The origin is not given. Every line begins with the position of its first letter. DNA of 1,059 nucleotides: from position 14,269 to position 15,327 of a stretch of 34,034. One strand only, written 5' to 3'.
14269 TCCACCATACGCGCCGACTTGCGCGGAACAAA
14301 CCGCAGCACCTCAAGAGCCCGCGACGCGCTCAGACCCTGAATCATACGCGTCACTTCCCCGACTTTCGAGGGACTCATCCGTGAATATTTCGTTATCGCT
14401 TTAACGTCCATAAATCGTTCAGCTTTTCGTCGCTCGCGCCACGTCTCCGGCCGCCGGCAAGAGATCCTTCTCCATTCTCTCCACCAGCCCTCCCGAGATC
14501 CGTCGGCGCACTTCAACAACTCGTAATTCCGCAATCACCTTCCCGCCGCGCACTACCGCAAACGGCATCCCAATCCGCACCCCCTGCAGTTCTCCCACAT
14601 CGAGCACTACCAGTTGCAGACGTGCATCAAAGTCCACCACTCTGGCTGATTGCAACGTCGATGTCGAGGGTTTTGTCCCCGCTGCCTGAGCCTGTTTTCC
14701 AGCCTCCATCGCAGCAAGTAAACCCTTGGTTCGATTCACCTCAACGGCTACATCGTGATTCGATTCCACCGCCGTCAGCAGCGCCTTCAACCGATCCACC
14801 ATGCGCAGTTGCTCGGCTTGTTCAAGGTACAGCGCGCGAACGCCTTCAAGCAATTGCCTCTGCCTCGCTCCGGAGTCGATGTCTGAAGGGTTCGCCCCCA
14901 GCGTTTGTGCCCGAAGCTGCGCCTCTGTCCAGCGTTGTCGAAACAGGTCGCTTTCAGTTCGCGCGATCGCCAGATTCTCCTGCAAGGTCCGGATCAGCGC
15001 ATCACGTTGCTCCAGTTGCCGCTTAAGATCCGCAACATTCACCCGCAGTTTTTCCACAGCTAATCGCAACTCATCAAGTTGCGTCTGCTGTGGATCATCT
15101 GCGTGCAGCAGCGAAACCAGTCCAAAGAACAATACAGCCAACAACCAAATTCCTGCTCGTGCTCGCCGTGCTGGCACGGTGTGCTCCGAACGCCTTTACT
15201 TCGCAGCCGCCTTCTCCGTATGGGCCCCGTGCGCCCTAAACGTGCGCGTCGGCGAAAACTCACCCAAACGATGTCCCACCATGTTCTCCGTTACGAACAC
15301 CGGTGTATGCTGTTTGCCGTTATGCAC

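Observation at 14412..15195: Exported coiled-coil protein gene inserted between rpsS and rplV inside the S10 ribosomal operon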

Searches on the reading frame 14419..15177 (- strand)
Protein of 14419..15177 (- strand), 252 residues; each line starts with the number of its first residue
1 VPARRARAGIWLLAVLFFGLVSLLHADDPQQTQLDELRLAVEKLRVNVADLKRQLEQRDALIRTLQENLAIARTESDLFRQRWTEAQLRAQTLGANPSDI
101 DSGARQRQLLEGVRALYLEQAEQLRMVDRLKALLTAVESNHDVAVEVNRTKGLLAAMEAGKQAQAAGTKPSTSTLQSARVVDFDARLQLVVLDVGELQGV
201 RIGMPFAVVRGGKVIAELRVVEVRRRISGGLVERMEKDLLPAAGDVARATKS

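Call 3: search_protein_families(library=pfam, proteins=[window:14419-15177:-], max_evalue=10)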
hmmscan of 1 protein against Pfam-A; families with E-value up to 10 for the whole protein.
window:14419-15177:- (252 aa): 9 families
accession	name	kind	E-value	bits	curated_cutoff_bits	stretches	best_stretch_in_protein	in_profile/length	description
PF05557.18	MAD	-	0.1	11.4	30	1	31-81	310-360/661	Mitotic checkpoint protein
PF22429.2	HutF_N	-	0.13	12.5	25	1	222-245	18-41/45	Formimidoylglutamate deiminase HutF, N-terminal domain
PF02597.26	ThiS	-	0.16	12.9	22.5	1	41-90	17-63/76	ThiS family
PF12329.13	TMF_DNA_bd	-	0.19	12.2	35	1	24-70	25-71/74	TATA element modulatory factor 1 DNA binding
PF10473.14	CENP-F_leu_zip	-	0.24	11.9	34.5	1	31-101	37-107/140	Leucine-rich repeats of kinetochore protein Cenp-F/LEK1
PF18504.6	Csm1_N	-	0.33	11.8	26.3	1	31-79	12-60/70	Csm1 N-terminal domain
PF06818.20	Fez1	-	0.36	11.7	34.4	1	32-141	38-152/199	Fez1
PF06156.18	YabA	-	0.37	11.8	30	0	107-175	4-73/103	Initiation control protein YabA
PF05227.19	CHASE3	-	0.51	10.7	28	2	29-87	43-102/138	CHASE3 domain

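Call 4: search_protein_families(library=ncbifam, proteins=[window:14419-15177:-], max_evalue=10)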
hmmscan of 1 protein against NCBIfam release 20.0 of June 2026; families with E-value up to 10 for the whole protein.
window:14419-15177:- (252 aa): 6 families
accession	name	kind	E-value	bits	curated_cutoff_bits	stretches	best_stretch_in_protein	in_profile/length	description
NF052344.1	slr1601_fam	subfamily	0.0013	18.7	70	1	11-57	16-62/91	slr1601 family putative cell division protein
NF040738.1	nickel_Mua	equivalog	0.019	15.1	75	1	30-90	44-104/185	nickel-binding protein Mua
TIGR02169.1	SMC_prok_A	equivalog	0.039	11.6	729.4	1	31-120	868-956/1165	chromosome segregation protein SMC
TIGR02168.1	SMC_prok_B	equivalog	0.055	11.2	567.35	1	30-162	426-558/1181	chromosome segregation protein SMC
NF010532.0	PRK13922.9-3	equivalog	0.085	11.9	243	1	146-211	80-146/280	rod shape-determining protein MreC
NF052320.1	Cbp1_fam_LP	subfamily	0.4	10.1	90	1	31-70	108-147/286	Cbp1 family collagen-binding glycoprotein adhesin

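Call 6: find_homologous_proteins(query=window:14419-15177:-, max_evalue=0.001)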
Query window:14419-15177:- (252 aa): 165 proteins with E <= 0.001 among 3635 candidates; the best 120 are listed.
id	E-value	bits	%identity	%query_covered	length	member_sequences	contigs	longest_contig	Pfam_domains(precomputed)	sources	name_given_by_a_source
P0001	2.1e-149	513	100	100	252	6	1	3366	-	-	-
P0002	3.6e-84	300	70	87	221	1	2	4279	-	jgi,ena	jgi:hypothetical protein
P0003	1.6e-82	294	62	100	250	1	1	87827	-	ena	-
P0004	2.1e-81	291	61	100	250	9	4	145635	-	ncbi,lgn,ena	ncbi:MAG: hypothetical protein ABSH21_03745 [Verrucomicrobiia bacterium]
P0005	1.3e-79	285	60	100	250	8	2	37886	-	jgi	jgi:hypothetical protein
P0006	1.6e-78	281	65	87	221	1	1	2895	-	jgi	jgi:hypothetical protein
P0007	3.6e-77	277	65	87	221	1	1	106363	-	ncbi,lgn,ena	-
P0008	5.1e-77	276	62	91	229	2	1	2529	-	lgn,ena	-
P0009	6.2e-77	276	58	100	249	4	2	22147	-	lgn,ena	-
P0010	1.4e-75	272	57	100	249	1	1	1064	-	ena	-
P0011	5.0e-74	267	57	100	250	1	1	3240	-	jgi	jgi:hypothetical protein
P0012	8.6e-71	256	60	91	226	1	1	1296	-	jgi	-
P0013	1.9e-70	255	55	99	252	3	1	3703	-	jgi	jgi:hypothetical protein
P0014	7.8e-68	246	53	99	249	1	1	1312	-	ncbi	-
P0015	1.2e-67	246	59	85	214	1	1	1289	-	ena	-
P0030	2.7e-61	225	51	100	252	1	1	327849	-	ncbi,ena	-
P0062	2.8e-57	212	50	94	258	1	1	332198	-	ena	-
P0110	1.7e-51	193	45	98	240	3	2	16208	-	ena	-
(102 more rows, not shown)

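Call 7: find_encoding_contigs(protein=P0030, flank=4000, max_places=3)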
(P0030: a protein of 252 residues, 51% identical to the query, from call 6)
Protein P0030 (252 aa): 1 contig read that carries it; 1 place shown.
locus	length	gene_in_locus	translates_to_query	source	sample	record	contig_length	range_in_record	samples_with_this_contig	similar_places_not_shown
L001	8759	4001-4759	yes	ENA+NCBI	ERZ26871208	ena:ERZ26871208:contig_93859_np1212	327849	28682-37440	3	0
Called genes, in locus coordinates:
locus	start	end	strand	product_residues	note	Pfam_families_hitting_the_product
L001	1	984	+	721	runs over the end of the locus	PF00009:GTP_EFTU, PF22042:EF-G_D2, PF03144:GTP_EFTU_D2, PF14492:EFG_III, PF16658:RF3_C (weak), PF03764:EFG_IV, PF00679:EFG_C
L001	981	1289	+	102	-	PF00338:Ribosomal_S10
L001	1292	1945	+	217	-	PF00297:Ribosomal_L3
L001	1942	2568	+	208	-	PF00573:Ribosomal_L4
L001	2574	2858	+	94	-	PF00276:Ribosomal_L23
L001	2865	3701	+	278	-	PF00181:Ribosomal_L2_N, PF03947:Ribosomal_L2_C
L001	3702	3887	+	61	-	PF00203:Ribosomal_S19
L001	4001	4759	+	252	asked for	-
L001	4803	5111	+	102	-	PF00237:Ribosomal_L22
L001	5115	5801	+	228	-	PF07650:KH_2, PF00189:Ribosomal_S3_C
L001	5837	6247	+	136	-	PF00252:Ribosomal_L16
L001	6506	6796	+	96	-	PF00366:Ribosomal_S17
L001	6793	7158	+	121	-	PF00238:Ribosomal_L14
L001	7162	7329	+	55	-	PF00467:KOW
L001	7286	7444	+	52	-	PF17136:ribosomal_L24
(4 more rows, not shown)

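Call 8: find_encoding_contigs(protein=P0062, flank=4000, max_places=3)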
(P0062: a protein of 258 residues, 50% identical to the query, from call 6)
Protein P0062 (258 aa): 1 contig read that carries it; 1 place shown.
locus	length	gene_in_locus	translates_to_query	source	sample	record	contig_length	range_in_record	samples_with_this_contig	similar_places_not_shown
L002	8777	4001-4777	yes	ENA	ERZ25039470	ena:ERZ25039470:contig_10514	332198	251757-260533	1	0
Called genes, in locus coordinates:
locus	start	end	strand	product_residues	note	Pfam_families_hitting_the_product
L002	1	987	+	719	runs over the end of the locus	PF00009:GTP_EFTU, PF22042:EF-G_D2, PF03144:GTP_EFTU_D2, PF14492:EFG_III, PF16658:RF3_C (weak), PF03764:EFG_IV, PF00679:EFG_C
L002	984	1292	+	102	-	PF00338:Ribosomal_S10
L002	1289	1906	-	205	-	-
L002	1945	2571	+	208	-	PF00573:Ribosomal_L4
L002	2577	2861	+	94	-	PF00276:Ribosomal_L23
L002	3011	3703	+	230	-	PF00181:Ribosomal_L2_N, PF03947:Ribosomal_L2_C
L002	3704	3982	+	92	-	PF00203:Ribosomal_S19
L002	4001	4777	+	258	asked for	-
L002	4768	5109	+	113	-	PF00237:Ribosomal_L22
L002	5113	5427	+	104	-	PF07650:KH_2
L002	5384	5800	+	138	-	PF00189:Ribosomal_S3_C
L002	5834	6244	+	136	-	PF00252:Ribosomal_L16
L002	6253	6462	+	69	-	PF00831:Ribosomal_L29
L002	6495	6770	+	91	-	PF00366:Ribosomal_S17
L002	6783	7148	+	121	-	PF00238:Ribosomal_L14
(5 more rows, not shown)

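Call 9: find_encoding_contigs(protein=P0110, flank=4000, max_places=3)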
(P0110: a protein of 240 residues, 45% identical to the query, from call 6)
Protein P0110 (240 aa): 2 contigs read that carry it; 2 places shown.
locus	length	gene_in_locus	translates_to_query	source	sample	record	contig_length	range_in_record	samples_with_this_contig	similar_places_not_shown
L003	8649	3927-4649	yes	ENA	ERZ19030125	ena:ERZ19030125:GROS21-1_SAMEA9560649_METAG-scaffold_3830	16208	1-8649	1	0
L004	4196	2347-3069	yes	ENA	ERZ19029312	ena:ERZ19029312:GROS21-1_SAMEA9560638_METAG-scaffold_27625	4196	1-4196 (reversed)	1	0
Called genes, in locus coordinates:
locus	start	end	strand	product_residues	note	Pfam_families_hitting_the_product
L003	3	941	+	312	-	?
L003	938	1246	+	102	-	PF00338:Ribosomal_S10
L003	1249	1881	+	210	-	PF00297:Ribosomal_L3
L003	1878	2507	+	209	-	PF00573:Ribosomal_L4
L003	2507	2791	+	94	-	PF00276:Ribosomal_L23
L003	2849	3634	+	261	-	PF00181:Ribosomal_L2_N, PF03947:Ribosomal_L2_C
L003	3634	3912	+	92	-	PF00203:Ribosomal_S19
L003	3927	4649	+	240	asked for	-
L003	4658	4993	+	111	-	PF00237:Ribosomal_L22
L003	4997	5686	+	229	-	PF07650:KH_2, PF00189:Ribosomal_S3_C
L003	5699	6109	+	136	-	PF00252:Ribosomal_L16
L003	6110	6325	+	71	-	PF00831:Ribosomal_L29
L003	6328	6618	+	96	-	PF00366:Ribosomal_S17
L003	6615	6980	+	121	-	PF00238:Ribosomal_L14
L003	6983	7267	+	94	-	PF17136:ribosomal_L24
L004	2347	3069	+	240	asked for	-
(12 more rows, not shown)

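Call 14: search_solved_structures(query=A1, max_evalue=10, show_alignments=2)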
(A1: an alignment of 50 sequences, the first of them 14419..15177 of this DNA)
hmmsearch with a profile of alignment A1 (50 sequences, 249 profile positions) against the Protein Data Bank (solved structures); distinct sequences matched with E-value up to 10: 8.
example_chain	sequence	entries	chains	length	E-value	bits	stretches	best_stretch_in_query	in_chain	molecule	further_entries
5v2o_A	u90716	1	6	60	0.0037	19.8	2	127-156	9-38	TP2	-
6q09_A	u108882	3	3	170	0.12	14.9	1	113-176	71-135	Hemerythrin HHE cation binding domain protein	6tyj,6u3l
8j9a_A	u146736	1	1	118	0.3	13.5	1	123-162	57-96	Mediator of RNA polymerase II transcription subunit 15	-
3n4x_A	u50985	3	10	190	0.39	13.2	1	24-72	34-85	Monopolin complex subunit CSM1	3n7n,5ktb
7syc_A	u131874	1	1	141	0.75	12.2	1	42-81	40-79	7,8-dihydro-8-oxoguanine-triphosphatase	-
5djn_A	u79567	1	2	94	1.9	10.9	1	30-66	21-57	Kinesin-like protein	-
7x5d_A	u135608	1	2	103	2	10.8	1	30-73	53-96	Lamin-A/C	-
2eqb_B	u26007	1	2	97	6.8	9.1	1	40-130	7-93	Rab guanine nucleotide exchange factor SEC2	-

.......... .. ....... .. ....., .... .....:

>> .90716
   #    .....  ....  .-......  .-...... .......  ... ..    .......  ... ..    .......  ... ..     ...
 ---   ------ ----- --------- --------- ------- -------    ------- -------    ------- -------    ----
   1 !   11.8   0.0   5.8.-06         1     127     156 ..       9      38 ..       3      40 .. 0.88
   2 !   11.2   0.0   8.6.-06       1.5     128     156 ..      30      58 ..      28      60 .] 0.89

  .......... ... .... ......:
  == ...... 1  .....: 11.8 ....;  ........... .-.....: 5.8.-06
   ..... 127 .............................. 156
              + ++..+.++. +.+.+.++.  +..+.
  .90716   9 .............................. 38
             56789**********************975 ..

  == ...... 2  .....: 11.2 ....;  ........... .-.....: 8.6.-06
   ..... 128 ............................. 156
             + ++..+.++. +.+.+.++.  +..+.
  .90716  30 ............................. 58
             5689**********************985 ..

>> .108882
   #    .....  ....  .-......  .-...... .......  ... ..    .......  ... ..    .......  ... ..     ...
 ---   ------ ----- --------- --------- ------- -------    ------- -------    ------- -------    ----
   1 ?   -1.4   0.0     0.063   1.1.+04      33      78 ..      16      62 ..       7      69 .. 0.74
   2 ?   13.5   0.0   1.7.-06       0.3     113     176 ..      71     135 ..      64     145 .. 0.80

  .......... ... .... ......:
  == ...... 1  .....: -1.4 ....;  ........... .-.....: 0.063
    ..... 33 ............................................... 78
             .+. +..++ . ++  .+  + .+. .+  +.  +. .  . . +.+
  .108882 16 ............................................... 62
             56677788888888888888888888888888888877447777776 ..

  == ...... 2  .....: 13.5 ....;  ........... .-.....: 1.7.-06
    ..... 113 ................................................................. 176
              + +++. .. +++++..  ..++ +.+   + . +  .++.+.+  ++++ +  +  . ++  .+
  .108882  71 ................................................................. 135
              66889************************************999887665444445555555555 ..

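Call 15: find_related_loci(query=A1, collection=genome_contigs, flank=3000)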
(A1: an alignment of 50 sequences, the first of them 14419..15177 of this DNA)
Query A1 (252 aa) in genome_contigs; peptide patterns used: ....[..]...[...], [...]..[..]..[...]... (x = any residue, [..] = any of these).
100 stretches matched a pattern; 34 encode a relative of the query (tblastn E <= 1e-3); 34 distinct loci.
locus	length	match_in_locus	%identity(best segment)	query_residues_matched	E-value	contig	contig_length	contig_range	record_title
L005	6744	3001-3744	65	5-252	4e-97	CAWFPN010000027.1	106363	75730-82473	MAG: uncultured Verrucomicrobiae bacterium isolate MFD01689.bin.2.73 genome assembly, contig: contig_69976, whole genome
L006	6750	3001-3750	60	1-252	2e-92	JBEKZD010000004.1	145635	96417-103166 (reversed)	MAG: Verrucomicrobiia bacterium isolate SPRUCE 690 SPRUCE_690_4, whole genome shotgun sequence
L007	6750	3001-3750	60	1-252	1e-85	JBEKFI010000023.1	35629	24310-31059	MAG: Verrucomicrobiia bacterium isolate SPRUCE 226 SPRUCE_226_23, whole genome shotgun sequence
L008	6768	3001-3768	54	1-252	8e-79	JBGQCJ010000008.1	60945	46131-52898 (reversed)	MAG: Verrucomicrobiia bacterium isolate OBJ2_061818_110_42 k141_211952_length_60945_cov_12.0000, whole genome shotgun se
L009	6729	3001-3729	55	6-252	4e-73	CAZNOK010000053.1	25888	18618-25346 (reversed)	MAG TPA_asm: uncultured Verrucomicrobiota bacterium isolate SRP098346_co1_451 genome assembly, contig: NODE_1505_length_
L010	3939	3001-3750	55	4-250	2e-72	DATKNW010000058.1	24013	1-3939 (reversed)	MAG TPA_asm: Verrucomicrobiia bacterium isolate SMAG_U14747 k141_227617, whole genome shotgun sequence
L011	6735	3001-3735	53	4-252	5e-69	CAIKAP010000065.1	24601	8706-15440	MAG: uncultured Verrucomicrobia bacterium isolate AM-2014_bin-2847 genome assembly, contig: bin-2847:065/242, whole geno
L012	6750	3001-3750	51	1-252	8e-69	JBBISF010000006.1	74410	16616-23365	MAG: Verrucomicrobiia bacterium isolate PFF170222_bin_367 NODE_270_length_74410_cov_5.698030, whole genome shotgun seque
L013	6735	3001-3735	51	2-252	2e-68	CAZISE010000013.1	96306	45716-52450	MAG TPA_asm: uncultured Verrucomicrobiota bacterium isolate binchicken_co135_146 genome assembly, contig: NODE_500_lengt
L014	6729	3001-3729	50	5-252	3e-65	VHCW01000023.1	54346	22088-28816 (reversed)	MAG: Verrucomicrobia bacterium isolate M_DeepCast_400m_m2_235 M_DeepCast_400m_m2_235_Ga0194112_10000561, whole genome sh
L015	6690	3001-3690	49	12-252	3e-64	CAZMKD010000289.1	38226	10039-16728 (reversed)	MAG TPA_asm: uncultured Verrucomicrobiota bacterium isolate binchicken_co165_124 genome assembly, contig: k141_408175, w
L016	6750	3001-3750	49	1-252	7e-64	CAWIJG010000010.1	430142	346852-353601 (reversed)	MAG: uncultured Verrucomicrobiae bacterium isolate MFD05512.bin.1.230 genome assembly, contig: contig_38336, whole genom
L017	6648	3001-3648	53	35-252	1e-63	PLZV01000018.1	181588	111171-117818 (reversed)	MAG: Verrucomicrobia bacterium isolate palsa_1439 73.20120700_P3D.107_contig_9520, whole genome shotgun sequence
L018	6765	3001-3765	48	2-252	6e-63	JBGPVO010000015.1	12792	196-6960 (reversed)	MAG: Verrucomicrobiia bacterium isolate OBJ1_062018_110_14 k141_2187194_length_12792_cov_12.2845, whole genome shotgun s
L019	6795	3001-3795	47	1-252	4e-62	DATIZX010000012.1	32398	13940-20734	MAG TPA_asm: Verrucomicrobiia bacterium isolate SMAG_U15312 k141_417822, whole genome shotgun sequence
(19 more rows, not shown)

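Call 22: predict_structure(alignment_id=A1)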
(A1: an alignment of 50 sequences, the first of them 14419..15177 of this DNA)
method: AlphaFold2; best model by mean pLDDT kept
length: 252 residues; sequences in the alignment: 50
mean_pLDDT: 79.0   pTM: 0.35
mean pLDDT of the five models: 79.0, 78.0, 77.0, 75.4, 73.2
residues with pLDDT >= 90: 67; 70-90: 131; 50-70: 41; < 50: 13
segments of 3 or more residues with pLDDT < 50: 162-172
pLDDT, mean of each block of 10 residues (from residue 1): 69 83 62 80 91 92 86 82 84 61 68 80 79 74 71 71 45 68 93 81 93 93 91 90 91 65
secondary structure, 60 per line:
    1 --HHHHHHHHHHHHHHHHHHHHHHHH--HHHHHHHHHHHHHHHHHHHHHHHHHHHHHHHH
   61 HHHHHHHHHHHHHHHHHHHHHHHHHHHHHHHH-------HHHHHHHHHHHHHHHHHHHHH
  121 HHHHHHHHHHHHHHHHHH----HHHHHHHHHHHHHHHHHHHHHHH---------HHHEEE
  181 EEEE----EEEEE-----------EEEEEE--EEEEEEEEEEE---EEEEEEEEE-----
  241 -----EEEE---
elements in order: H3-26 H29-92 H100-138 H143-165 E178-184 E189-193 E205-210 E213-223 E227-235 E246-249

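Call 25: fold_search(model_id=the predicted structure, library=pdb)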
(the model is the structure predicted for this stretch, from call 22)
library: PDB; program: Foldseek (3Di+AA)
matches with E <= 10: 1251; with E <= 0.001: 5
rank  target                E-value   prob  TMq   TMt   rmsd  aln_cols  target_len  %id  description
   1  6tmh_A                2.7e-04  1.00  0.26  0.14   4.1        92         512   21  Cryo-EM structure of Toxoplasma gondii mitochondrial ATP synthase dimer, OSCP/F1/c-ring model (released 2020-12-16)
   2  6wnq_A                2.9e-04  1.00  0.26  0.14   4.6        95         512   18  E. coli ATP Synthase State 2a (released 2020-06-03)
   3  9io5_C                3.7e-04  1.00  0.25  0.12  24.1       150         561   19  Cryo-EM structure of G1-ATPase dimer from Mycoplasma mobile gliding machinery (released 2025-03-12)
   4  6oqv_A                5.6e-04  1.00  0.26  0.14   4.6        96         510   16  E. coli ATP Synthase State 2b (released 2020-06-03)
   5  6tmh_E                6.3e-04  1.00  0.26  0.13   5.4        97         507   21  Cryo-EM structure of Toxoplasma gondii mitochondrial ATP synthase dimer, OSCP/F1/c-ring model (released 2020-12-16)
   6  9o19_B                1.1e-03  1.00  0.26  0.13   4.0        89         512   16  Pseudomonas aeruginosa ATPase State1 (released 2025-12-10)
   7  9o19_A                1.1e-03  1.00  0.25  0.13   5.5        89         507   16  Pseudomonas aeruginosa ATPase State1 (released 2025-12-10)
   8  7p2y_C                1.2e-03  1.00  0.24  0.12  13.2        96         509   16  F1Fo-ATP synthase from Acinetobacter baumannii (state 1) (released 2022-02-02)
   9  9brr_0                1.4e-03  1.00  0.24  0.10   2.7        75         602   11  Intact V-ATPase State 3 in synaptophysin knock-out isolated synaptic vesicles (released 2024-06-19)
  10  6j5i_A                1.4e-03  1.00  0.26  0.14   3.8        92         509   13  Cryo-EM structure of the mammalian DP-state ATP synthase (released 2019-06-26)
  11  5b0o_C                1.4e-03  1.00  0.24  0.14  14.0       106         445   18  Structure of the FliH-FliI complex (released 2016-03-23)
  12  9io5_H                1.5e-03  1.00  0.25  0.13   2.4        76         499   16  Cryo-EM structure of G1-ATPase dimer from Mycoplasma mobile gliding machinery (released 2025-03-12)
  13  9o1a_A                1.5e-03  1.00  0.25  0.13   5.5        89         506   16  Pseudomonas aeruginosa ATPase State1 F1Fo focused (released 2025-12-10)
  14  9io5_I                1.5e-03  1.00  0.25  0.11  19.4       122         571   16  Cryo-EM structure of G1-ATPase dimer from Mycoplasma mobile gliding machinery (released 2025-03-12)
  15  5cdf_A                1.6e-03  1.00  0.25  0.13   2.7        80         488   14  Structure at 2.3 A of the alpha/beta monomer of the F-ATPase from Paracoccus denitrificans (released 2015-10-07)
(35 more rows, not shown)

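Call 27: search_protein_families(library=pfam, alignment_id=A1, max_evalue=1)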
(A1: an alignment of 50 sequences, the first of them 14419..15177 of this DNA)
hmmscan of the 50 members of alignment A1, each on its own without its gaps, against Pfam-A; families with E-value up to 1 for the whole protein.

A. member 1, window:14419-15177:- (252 aa): 9 families
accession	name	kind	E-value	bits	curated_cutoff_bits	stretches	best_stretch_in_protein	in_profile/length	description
PF05557.18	MAD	-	0.1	11.4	30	1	31-81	310-360/661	Mitotic checkpoint protein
PF22429.2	HutF_N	-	0.13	12.5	25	0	222-245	18-41/45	Formimidoylglutamate deiminase HutF, N-terminal domain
PF02597.26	ThiS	-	0.16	12.9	22.5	0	41-90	17-63/76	ThiS family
PF12329.13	TMF_DNA_bd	-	0.19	12.2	35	1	24-70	25-71/74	TATA element modulatory factor 1 DNA binding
PF10473.14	CENP-F_leu_zip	-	0.24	11.9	34.5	1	31-101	37-107/140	Leucine-rich repeats of kinetochore protein Cenp-F/LEK1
PF18504.6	Csm1_N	-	0.33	11.8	26.3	1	31-79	12-60/70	Csm1 N-terminal domain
PF06818.20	Fez1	-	0.36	11.7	34.4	1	32-141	38-152/199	Fez1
PF06156.18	YabA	-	0.37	11.8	30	0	107-175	4-73/103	Initiation control protein YabA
PF05227.19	CHASE3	-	0.51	10.7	28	0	29-87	43-102/138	CHASE3 domain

B. families by the number of members that match (of 50 scanned): 106 families (the first 25 are shown)
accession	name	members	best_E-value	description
PF16312.10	Oberon_cc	31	0.00043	Coiled-coil region of Oberon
PF25443.1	ANG-1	17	0.00056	ANG-1-like domain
PF18504.6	Csm1_N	16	0.0077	Csm1 N-terminal domain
PF23404.1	FAZ1_C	14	0.0092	FAZ1, C-terminal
PF16566.10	CREPT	14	0.061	Cell-cycle alteration and expression-elevated protein in tumour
PF02183.23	HALZ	9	0.011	Homeobox associated leucine zipper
PF06818.20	Fez1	7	0.016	Fez1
PF12795.12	MscS_porin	6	0.0018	Mechanosensitive ion channel porin domain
PF03836.20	RasGAP_C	6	0.0022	RasGAP C-terminus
PF19745.5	FUT8_N_cat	6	0.0087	Alpha-(1,6)-fucosyltransferase N- and catalytic domains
PF00170.26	bZIP_1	6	0.13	bZIP transcription factor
PF04977.20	DivIC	5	0.012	Septum formation initiator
PF05812.17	Herpes_BLRF2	4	0.026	Herpesvirus BLRF2 protein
PF06657.18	Cep57_MT_bd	4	0.027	Centrosome microtubule-binding domain of Cep57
PF20492.3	ERM_helical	4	0.035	Ezrin/radixin/moesin, alpha-helical domain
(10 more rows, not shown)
